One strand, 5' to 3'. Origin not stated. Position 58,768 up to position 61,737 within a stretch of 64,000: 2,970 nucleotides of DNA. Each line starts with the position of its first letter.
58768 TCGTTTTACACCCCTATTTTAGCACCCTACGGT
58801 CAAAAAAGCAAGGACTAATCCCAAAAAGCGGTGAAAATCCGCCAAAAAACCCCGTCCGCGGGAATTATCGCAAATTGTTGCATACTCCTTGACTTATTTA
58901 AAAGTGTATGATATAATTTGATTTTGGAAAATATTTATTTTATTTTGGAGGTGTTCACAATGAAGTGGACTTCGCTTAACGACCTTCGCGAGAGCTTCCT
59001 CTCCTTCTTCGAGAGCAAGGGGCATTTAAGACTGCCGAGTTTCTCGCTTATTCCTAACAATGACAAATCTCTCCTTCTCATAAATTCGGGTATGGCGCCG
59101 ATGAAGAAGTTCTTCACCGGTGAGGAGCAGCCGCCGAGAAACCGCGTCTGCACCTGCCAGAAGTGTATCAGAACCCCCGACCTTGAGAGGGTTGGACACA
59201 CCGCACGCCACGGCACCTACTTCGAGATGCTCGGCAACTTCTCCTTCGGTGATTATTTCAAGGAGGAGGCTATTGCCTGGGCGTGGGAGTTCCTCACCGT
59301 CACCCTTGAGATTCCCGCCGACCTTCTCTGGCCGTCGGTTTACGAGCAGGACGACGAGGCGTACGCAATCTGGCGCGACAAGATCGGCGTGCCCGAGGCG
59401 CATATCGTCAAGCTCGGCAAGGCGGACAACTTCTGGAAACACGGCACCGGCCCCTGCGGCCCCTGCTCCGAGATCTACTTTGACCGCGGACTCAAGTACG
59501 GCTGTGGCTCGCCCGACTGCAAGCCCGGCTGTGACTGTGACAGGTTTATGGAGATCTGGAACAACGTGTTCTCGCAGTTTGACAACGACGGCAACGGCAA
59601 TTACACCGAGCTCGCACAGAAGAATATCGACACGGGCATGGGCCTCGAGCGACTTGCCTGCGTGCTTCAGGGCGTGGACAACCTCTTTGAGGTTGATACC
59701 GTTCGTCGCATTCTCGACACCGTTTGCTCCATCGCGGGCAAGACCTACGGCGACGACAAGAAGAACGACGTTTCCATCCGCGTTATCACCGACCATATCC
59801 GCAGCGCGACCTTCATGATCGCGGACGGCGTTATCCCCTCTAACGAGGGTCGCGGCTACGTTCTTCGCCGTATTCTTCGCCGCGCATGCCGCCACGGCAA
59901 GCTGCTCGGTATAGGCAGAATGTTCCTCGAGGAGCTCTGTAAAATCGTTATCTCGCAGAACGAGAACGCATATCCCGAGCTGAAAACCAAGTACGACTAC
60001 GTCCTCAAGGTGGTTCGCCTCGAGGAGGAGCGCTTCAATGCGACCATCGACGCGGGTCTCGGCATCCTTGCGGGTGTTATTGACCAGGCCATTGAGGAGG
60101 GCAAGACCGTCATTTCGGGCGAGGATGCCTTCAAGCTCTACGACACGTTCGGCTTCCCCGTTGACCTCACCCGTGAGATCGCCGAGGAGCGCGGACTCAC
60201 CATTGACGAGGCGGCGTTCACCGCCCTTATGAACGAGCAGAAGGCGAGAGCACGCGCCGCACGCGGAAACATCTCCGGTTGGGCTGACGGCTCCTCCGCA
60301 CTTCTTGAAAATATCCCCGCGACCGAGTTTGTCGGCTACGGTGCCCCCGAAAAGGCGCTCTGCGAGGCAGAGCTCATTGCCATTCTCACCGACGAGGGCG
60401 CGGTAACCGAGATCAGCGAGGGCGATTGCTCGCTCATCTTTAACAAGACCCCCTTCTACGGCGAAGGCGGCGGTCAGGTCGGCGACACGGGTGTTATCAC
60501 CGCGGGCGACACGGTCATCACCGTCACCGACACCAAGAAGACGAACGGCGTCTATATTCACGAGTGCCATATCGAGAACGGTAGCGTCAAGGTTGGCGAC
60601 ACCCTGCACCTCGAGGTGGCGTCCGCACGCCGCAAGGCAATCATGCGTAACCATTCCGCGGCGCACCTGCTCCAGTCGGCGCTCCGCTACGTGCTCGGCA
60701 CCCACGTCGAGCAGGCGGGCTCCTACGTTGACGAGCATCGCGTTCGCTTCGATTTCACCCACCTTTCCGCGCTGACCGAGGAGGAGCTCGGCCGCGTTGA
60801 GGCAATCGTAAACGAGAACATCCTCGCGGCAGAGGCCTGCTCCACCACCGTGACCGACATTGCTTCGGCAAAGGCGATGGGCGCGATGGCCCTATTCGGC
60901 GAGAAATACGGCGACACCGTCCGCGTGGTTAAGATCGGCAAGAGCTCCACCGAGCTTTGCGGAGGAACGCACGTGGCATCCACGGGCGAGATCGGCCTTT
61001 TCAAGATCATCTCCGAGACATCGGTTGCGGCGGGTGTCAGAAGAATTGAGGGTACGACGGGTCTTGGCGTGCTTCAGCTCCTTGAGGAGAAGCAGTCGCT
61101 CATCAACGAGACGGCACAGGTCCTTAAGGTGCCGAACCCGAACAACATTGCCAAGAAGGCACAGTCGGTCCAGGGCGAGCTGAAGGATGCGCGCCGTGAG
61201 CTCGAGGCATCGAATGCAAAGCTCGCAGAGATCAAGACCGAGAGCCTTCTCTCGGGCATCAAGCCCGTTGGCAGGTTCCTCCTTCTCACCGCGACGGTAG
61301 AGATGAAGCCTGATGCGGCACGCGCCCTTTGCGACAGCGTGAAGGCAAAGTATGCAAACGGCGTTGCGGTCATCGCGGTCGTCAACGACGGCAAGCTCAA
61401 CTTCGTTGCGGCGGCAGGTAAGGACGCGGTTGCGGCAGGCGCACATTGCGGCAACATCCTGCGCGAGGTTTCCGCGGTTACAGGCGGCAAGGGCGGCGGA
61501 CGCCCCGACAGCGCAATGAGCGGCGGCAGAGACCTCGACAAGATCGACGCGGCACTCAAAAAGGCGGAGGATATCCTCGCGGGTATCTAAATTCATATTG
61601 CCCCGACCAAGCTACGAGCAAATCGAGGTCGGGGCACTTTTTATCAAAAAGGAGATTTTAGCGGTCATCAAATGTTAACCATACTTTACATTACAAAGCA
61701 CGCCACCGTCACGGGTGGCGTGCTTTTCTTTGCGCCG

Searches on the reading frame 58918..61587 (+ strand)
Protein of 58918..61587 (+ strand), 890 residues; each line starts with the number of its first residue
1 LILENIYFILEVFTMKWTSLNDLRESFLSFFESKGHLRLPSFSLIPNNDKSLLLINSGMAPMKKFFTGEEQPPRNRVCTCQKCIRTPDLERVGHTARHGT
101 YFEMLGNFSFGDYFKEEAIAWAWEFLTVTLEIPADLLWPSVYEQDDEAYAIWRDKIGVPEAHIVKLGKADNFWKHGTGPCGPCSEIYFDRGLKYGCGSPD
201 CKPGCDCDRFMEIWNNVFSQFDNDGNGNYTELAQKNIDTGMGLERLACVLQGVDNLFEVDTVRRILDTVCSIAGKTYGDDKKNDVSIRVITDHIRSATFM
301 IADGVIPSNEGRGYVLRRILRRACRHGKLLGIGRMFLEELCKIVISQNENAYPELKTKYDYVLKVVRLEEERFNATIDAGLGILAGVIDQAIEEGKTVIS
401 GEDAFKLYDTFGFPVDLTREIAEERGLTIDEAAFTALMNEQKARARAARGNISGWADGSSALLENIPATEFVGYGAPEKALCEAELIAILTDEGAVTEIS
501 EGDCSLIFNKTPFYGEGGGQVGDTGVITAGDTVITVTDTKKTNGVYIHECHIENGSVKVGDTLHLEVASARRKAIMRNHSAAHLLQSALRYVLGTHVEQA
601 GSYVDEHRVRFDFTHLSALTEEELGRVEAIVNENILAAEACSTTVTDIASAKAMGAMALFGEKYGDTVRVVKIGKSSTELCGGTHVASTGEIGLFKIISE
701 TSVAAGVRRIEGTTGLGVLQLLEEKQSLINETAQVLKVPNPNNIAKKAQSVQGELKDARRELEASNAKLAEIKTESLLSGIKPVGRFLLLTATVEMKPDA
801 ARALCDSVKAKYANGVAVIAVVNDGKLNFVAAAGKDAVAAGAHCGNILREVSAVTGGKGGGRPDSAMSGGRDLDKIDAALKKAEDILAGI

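Call 38: search_protein_families(library=pfam, proteins=[window:58918-61587:+], max_evalue=0.00001)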
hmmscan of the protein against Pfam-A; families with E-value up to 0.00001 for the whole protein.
window:58918-61587:+ (890 aa): 3 families
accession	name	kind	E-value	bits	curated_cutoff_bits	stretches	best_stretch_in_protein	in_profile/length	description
PF01411.24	tRNA-synt_2c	-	6.4e-197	655.9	30.3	1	23-569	2-550/552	tRNA synthetases class II (A)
PF07973.19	tRNA_SAD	-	1.2e-18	67.3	24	1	668-711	1-44/44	Threonyl and Alanyl tRNA synthetase second additional domain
PF02272.25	DHHA1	-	2.7e-13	50.7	25.9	1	791-888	6-101/102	DHHA1 domain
